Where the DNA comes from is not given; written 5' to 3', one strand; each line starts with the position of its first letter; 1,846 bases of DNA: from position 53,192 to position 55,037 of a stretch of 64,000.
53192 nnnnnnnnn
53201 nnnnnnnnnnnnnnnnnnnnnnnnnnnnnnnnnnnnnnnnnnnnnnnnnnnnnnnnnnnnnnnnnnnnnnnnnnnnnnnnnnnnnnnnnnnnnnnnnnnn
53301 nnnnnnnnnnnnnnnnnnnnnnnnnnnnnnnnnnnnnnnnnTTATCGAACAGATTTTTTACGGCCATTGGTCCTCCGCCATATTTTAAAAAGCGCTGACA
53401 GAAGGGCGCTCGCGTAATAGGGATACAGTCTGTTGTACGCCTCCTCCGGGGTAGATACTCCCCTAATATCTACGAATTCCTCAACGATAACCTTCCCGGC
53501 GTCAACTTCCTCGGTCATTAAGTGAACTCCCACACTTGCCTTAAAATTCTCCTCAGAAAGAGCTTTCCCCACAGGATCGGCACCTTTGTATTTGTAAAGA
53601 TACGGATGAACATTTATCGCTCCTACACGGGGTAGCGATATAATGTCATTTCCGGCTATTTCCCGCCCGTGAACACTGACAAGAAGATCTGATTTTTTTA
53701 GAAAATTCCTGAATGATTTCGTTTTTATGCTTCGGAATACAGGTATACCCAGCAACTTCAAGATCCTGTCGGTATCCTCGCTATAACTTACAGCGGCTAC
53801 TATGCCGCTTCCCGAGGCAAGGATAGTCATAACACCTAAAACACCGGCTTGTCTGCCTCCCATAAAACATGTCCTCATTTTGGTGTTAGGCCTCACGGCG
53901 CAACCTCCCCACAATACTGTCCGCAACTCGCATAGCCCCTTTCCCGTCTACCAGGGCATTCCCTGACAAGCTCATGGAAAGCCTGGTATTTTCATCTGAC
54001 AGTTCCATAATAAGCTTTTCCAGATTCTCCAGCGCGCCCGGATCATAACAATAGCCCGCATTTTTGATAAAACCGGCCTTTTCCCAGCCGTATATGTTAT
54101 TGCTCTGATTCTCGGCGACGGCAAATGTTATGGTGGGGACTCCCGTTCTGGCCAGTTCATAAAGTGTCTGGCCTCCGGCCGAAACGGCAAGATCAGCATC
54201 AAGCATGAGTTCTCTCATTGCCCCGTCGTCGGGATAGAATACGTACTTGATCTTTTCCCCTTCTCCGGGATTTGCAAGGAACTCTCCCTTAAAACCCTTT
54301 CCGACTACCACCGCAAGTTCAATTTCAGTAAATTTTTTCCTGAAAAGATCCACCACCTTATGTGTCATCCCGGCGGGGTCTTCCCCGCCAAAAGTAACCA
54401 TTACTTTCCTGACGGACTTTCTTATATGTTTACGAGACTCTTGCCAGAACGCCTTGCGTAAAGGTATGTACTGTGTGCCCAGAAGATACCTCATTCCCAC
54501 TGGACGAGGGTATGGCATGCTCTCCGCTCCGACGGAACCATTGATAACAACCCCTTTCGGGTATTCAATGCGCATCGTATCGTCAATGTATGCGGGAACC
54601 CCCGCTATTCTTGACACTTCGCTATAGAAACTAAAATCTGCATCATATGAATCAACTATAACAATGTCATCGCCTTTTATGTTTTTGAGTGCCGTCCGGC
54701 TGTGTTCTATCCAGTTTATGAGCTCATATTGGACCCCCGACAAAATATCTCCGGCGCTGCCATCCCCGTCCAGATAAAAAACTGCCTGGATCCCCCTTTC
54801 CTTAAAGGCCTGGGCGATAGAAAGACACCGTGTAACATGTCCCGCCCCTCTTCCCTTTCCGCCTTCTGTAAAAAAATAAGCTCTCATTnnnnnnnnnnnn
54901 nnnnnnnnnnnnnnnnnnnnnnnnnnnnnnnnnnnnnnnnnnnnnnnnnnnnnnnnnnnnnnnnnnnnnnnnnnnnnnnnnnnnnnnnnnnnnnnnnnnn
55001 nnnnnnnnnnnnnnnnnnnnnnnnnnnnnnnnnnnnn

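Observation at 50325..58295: Complete CMP-pseudaminic acid operon with three extra tailoring genes (amidotransferase, formyltransferase, methylase).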

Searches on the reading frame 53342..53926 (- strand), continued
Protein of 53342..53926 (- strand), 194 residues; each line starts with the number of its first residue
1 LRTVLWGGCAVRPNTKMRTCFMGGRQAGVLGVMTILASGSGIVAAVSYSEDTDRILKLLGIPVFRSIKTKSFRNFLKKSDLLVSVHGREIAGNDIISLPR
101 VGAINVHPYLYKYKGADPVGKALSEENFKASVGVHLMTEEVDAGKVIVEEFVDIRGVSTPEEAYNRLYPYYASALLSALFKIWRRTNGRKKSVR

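Call 38: search_solved_structures(query=A1, max_evalue=0.001)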
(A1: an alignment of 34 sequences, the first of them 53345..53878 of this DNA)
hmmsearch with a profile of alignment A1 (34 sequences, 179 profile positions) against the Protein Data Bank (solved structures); distinct sequences matched with E-value up to 0.001: 63 (the best 60 are shown).
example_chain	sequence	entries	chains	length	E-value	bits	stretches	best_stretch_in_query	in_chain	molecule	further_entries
4iqf_A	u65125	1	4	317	6e-15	58.6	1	47-168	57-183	Methionyl-tRNA formyltransferase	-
3tqq_A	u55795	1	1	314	1.8e-14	57.1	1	6-174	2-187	Methionyl-tRNA formyltransferase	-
3q0i_A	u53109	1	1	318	3.6e-14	56.1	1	4-175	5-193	Methionyl-tRNA formyltransferase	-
5vys_A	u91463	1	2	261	1.7e-13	53.9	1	42-156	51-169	Gdp-mannose 4,6-dehydratase / gdp-4-amino-4,6-dideoxy-d-mannose formyltransferase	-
5vyr_A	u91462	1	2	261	2.2e-13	53.6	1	42-156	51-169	Gdp-mannose 4,6-dehydratase / gdp-4-amino-4,6-dideoxy-d-mannose formyltransferase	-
5vyt_A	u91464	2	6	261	2.2e-13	53.5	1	42-156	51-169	Gdp-mannose 4,6-dehydratase / gdp-4-amino-4,6-dideoxy-d-mannose formyltransferase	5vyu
1fmt_A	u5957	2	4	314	2.8e-13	53.2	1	42-175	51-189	METHIONYL-TRNA FMET FORMYLTRANSFERASE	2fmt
5uai_A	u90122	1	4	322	1.8e-12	50.6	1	55-171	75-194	Methionyl-tRNA formyltransferase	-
5j63_A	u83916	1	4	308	5e-12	49.1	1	7-146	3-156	Bifunctional polymyxin resistance protein ArnA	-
6pih_A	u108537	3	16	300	8e-12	48.5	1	9-146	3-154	Bifunctional polymyxin resistance protein ArnA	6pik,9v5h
1yrw_A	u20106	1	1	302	8.2e-12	48.4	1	9-146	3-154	protein ArnA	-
2bln_A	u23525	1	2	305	8.4e-12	48.4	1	9-146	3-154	PROTEIN YFBG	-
3r8x_A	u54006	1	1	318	2.3e-11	47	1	42-172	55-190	Methionyl-tRNA formyltransferase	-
1z7e_A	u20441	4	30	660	4e-11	46.2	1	10-145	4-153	protein ArnA | Bifunctional polymyxin resistance protein ArnA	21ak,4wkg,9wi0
4yfv_A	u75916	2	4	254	6.2e-11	45.6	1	46-175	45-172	VioF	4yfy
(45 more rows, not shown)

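Call 40: find_encoding_contigs(protein=P0053, flank=10000, max_places=4)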
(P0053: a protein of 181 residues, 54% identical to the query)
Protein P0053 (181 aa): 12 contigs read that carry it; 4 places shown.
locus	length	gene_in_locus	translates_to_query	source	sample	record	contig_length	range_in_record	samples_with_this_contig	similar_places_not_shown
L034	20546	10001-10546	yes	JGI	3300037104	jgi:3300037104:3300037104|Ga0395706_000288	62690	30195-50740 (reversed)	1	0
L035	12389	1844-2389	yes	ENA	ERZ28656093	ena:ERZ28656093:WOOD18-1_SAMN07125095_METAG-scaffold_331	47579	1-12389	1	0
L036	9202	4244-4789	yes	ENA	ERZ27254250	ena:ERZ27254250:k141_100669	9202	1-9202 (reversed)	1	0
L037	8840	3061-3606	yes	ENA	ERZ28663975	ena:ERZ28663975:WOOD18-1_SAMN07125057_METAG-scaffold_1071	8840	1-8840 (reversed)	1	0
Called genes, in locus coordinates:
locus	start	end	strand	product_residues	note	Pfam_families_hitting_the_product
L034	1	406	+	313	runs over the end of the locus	PF04932:Wzy_C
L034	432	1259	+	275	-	PF05045:RgpF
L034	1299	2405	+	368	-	PF01041:DegT_DnrJ_EryC1, PF01212:Beta_elim_lyase (weak), PF01053:Cys_Met_Meta_PP (weak)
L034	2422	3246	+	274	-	PF03848:TehB (weak), PF01209:Ubie_methyltran, PF02353:CMAS, PF13489:Methyltransf_23, PF13847:Methyltransf_31, PF08241:Methyltransf_11, PF08242:Methyltransf_12, PF13649:Methyltransf_25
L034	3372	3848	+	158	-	PF01978:TrmB (faint), PF12802:MarR_2 (weak), PF08279:HTH_11 (weak)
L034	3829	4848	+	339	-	PF01073:3Beta_HSD, PF01370:Epimerase, PF02719:Polysacc_synt_2, PF04321:RmlD_sub_bind, PF05368:NmrA, PF07993:NAD_binding_4 (faint), PF16363:GDP_Man_Dehyd, PF13460:NAD_binding_10 (weak)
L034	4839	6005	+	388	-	PF01041:DegT_DnrJ_EryC1, PF01053:Cys_Met_Meta_PP, PF00155:Aminotran_1_2, PF00266:Aminotran_5 (weak), PF01212:Beta_elim_lyase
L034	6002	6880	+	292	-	PF00248:Aldo_ket_red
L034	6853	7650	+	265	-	PF02348:CTP_transf_3, PF12804:NTP_transf_3 (weak)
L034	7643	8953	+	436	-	PF00202:Aminotran_3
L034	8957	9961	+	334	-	PF04101:Glyco_tran_28_C (weak)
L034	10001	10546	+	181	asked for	PF00551:Formyl_trans_N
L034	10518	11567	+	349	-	PF03102:NeuB, PF08666:SAF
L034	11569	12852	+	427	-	-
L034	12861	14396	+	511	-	-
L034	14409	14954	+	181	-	PF08241:Methyltransf_11 (weak), PF13489:Methyltransf_23 (faint)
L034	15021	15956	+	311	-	PF01073:3Beta_HSD, PF01370:Epimerase, PF13460:NAD_binding_10 (weak), PF16363:GDP_Man_Dehyd, PF02719:Polysacc_synt_2 (faint)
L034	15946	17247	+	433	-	PF13439:Glyco_transf_4, PF00534:Glycos_transf_1, PF13692:Glyco_trans_1_4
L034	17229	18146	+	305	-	PF00535:Glycos_transf_2, PF10111:Glyco_tranf_2_2, PF13641:Glyco_tranf_2_3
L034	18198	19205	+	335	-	PF01073:3Beta_HSD, PF01370:Epimerase, PF02719:Polysacc_synt_2, PF04321:RmlD_sub_bind, PF05368:NmrA, PF07993:NAD_binding_4, PF16363:GDP_Man_Dehyd, PF13460:NAD_binding_10, +1 more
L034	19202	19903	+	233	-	PF00483:NTP_transferase, PF12804:NTP_transf_3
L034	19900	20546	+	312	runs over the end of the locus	PF01370:Epimerase, PF16363:GDP_Man_Dehyd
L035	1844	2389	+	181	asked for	PF00551:Formyl_trans_N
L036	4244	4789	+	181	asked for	PF00551:Formyl_trans_N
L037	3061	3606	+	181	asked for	PF00551:Formyl_trans_N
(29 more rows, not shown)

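Call 41: predict_structure(alignment_id=A1)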
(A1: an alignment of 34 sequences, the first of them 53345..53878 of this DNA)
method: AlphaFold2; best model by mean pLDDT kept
length: 178 residues; sequences in the alignment: 34
mean_pLDDT: 94.0   pTM: 0.89
mean pLDDT of the five models: 94.0, 93.5, 92.7, 92.6, 92.6
residues with pLDDT >= 90: 155; 70-90: 17; 50-70: 3; < 50: 3
segments of 3 or more residues with pLDDT < 50: 176-178
pLDDT, mean of each block of 10 residues (from residue 1): 97 98 98 97 98 98 98 94 98 84 94 96 91 97 96 98 95 59
secondary structure, 60 per line:
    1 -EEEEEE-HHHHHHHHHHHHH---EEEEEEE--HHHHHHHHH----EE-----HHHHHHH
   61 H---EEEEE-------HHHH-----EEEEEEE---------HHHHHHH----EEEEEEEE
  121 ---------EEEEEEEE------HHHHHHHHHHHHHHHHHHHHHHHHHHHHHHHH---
elements in order: E2-7 H9-21 E25-31 H34-42 H54-61 E65-69 H77-80 E86-92 H102-108 E113-120 E130-137 H144-175

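Call 44: fold_search(model_id=the predicted structure, library=pdb)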
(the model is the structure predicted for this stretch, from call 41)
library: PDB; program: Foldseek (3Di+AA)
matches with E <= 10: 1525; with E <= 0.001: 154
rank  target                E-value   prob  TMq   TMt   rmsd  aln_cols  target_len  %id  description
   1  1z7e_D                4.9e-13  1.00  0.87  0.25   1.9       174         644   24  Crystal structure of full length ArnA (released 2005-06-07)
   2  1z7e_A                5.5e-13  1.00  0.86  0.25   1.9       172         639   24  Crystal structure of full length ArnA (released 2005-06-07)
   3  5j63_A                6.2e-13  1.00  0.81  0.49   2.3       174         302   24  Crystal Structure of the N-terminal N-formyltransferase Domain (residues 1-306) of Escherichia coli Arna in Complex wi (released 2016-05-25)
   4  5j63_B                8.0e-13  1.00  0.86  0.52   2.1       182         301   22  Crystal Structure of the N-terminal N-formyltransferase Domain (residues 1-306) of Escherichia coli Arna in Complex wi (released 2016-05-25)
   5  5j63_C                9.0e-13  1.00  0.87  0.55   2.2       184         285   22  Crystal Structure of the N-terminal N-formyltransferase Domain (residues 1-306) of Escherichia coli Arna in Complex wi (released 2016-05-25)
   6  4iqf_A                9.6e-13  1.00  0.86  0.50   2.9       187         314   22  Crystal Structure of Methyionyl-tRNA Formyltransferase from Bacillus anthracis (released 2013-01-23)
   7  4wkg_B                1.5e-12  1.00  0.87  0.25   2.1       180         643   23  The crystal structure of apo ArnA features an unexpected central binding pocket and provides an explanation for enzyma (released 2014-12-17)
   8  21ak_A                1.6e-12  1.00  0.78  0.52   2.8       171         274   23  Cryo-EM structure of the E. coli ArnA hexamer (released 2026-03-25)
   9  3tqq                  1.7e-12  1.00  0.86  0.52   2.0       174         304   22  Structure of the methionyl-tRNA formyltransferase (fmt) from Coxiella burnetii (released 2011-09-28)
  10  21ak_B                1.9e-12  1.00  0.78  0.52   2.6       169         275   24  Cryo-EM structure of the E. coli ArnA hexamer (released 2026-03-25)
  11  2bln_A                2.3e-12  1.00  0.87  0.53   2.0       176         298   23  N-terminal formyltransferase domain of ArnA in complex with N-5- formyltetrahydrofolate and UMP (released 2005-04-08)
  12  21ak_C                2.6e-12  1.00  0.78  0.53   3.1       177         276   23  Cryo-EM structure of the E. coli ArnA hexamer (released 2026-03-25)
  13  5vyt_B                3.0e-12  1.00  0.83  0.60   2.1       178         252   20  Crystal structure of the WbkC N-formyltransferase (F142A variant) from Brucella melitensis (released 2017-07-05)
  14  4wkg_A                3.8e-12  1.00  0.87  0.26   2.2       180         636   23  The crystal structure of apo ArnA features an unexpected central binding pocket and provides an explanation for enzyma (released 2014-12-17)
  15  5j63_D                4.0e-12  1.00  0.85  0.52   2.2       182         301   22  Crystal Structure of the N-terminal N-formyltransferase Domain (residues 1-306) of Escherichia coli Arna in Complex wi (released 2016-05-25)
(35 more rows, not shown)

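Call 54: search_protein_families(library=ncbifam, proteins=[L001:8332-9066:+, L034:6853-7650:+], max_evalue=0.00001)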
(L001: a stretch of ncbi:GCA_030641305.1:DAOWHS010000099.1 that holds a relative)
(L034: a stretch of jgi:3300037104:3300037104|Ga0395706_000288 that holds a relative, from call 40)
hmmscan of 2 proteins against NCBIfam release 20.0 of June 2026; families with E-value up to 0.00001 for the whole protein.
L001:8332-9066:+ (244 aa): 9 families
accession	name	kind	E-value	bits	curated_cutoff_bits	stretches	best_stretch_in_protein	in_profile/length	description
NF009905.0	PRK13368.1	subfamily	7.5e-22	77.8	255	1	1-121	1-119/243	3-deoxy-manno-octulosonate cytidylyltransferase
NF003952.0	PRK05450.1-5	subfamily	9.7e-20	70.8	193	1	1-121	1-121/250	3-deoxy-manno-octulosonate cytidylyltransferase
NF003948.0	PRK05450.1-1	equivalog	1.4e-15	57.2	281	1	2-119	5-122/248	3-deoxy-manno-octulosonate cytidylyltransferase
NF003950.0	PRK05450.1-3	subfamily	2.4e-15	56.5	234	1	1-127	1-127/248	3-deoxy-manno-octulosonate cytidylyltransferase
TIGR00466.1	kdsB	equivalog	3.7e-15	56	155.2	1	1-114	1-114/241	3-deoxy-manno-octulosonate cytidylyltransferase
NF001457.0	PRK00317.1-3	equivalog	2.7e-07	30.3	164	1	13-123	12-120/200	molybdenum cofactor guanylyltransferase MobA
TIGR00454.1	TIGR00454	hypoth_equivalog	4.8e-07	29.8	174.7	1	5-120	3-118/183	TIGR00454 family protein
NF045495.1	AdoCbiPCobY_Meth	equivalog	4.4e-06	26.3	250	1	6-120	4-123/195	adenosylcobinamide-phosphate guanylyltransferase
TIGR03310.1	matur_MocA_YgfJ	equivalog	7.7e-06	26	186.45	0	5-123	2-122/188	molybdenum cofactor cytidylyltransferase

L034:6853-7650:+ (265 aa): 7 families
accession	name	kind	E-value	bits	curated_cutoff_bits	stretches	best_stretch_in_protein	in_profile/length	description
NF009905.0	PRK13368.1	subfamily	9.3e-22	77.5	255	1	12-180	2-166/243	3-deoxy-manno-octulosonate cytidylyltransferase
NF003952.0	PRK05450.1-5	subfamily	3.1e-20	72.4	193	1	12-152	2-144/250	3-deoxy-manno-octulosonate cytidylyltransferase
NF003948.0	PRK05450.1-1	equivalog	1e-14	54.4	281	1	10-132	3-126/248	3-deoxy-manno-octulosonate cytidylyltransferase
NF003950.0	PRK05450.1-3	subfamily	2.9e-13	49.7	234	1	12-129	2-119/248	3-deoxy-manno-octulosonate cytidylyltransferase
TIGR04321.1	spiroSPASM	subfamily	1e-09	37.6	250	1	35-242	20-228/510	spiro-SPASM protein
TIGR00466.1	kdsB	equivalog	1.8e-09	37.4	155.2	1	14-124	4-114/241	3-deoxy-manno-octulosonate cytidylyltransferase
TIGR03310.1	matur_MocA_YgfJ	equivalog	5.3e-07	29.8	186.45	1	16-126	3-117/188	molybdenum cofactor cytidylyltransferase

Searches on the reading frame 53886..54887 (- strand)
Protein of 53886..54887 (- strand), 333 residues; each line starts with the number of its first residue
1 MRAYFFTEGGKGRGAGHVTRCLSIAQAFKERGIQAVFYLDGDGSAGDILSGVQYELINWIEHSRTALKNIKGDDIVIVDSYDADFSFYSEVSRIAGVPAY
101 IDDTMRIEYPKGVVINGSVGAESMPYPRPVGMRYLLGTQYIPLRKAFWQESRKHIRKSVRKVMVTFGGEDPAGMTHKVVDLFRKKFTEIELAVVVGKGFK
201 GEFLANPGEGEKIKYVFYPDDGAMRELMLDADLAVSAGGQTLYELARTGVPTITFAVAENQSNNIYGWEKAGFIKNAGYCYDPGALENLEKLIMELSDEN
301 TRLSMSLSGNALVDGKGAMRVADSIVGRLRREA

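Call 3: search_protein_families(library=ncbifam, proteins=[window:53886-54887:-])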
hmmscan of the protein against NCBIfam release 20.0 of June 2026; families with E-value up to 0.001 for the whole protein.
window:53886-54887:- (333 aa): 2 families
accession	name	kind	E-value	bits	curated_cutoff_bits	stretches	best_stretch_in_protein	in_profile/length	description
TIGR03590.1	PseG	equivalog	7.1e-44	150.5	153.55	1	5-264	5-276/280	UDP-2,4-diacetamido-2,4,6-trideoxy-beta-L-altropyranose hydrolase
TIGR01133.1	murG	equivalog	1.9e-06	27.2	250.25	1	166-323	189-351/353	undecaprenyldiphospho-muramoylpentapeptide beta-N-acetylglucosaminyltransferase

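Call 4: search_protein_families(library=pfam, proteins=[window:53886-54887:-])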
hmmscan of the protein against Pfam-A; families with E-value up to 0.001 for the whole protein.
window:53886-54887:- (333 aa): 1 family
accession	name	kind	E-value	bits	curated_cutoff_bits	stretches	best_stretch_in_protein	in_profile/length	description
PF04101.22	Glyco_tran_28_C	-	2.9e-07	31.1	22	1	178-303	18-147/166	Glycosyltransferase family 28 C-terminal domain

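Call 77: search_solved_structures(query=window:53886-54887:-, max_evalue=0.01, show_alignments=1)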
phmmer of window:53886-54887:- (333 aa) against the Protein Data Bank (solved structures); distinct sequences matched with E-value up to 0.01: 0.
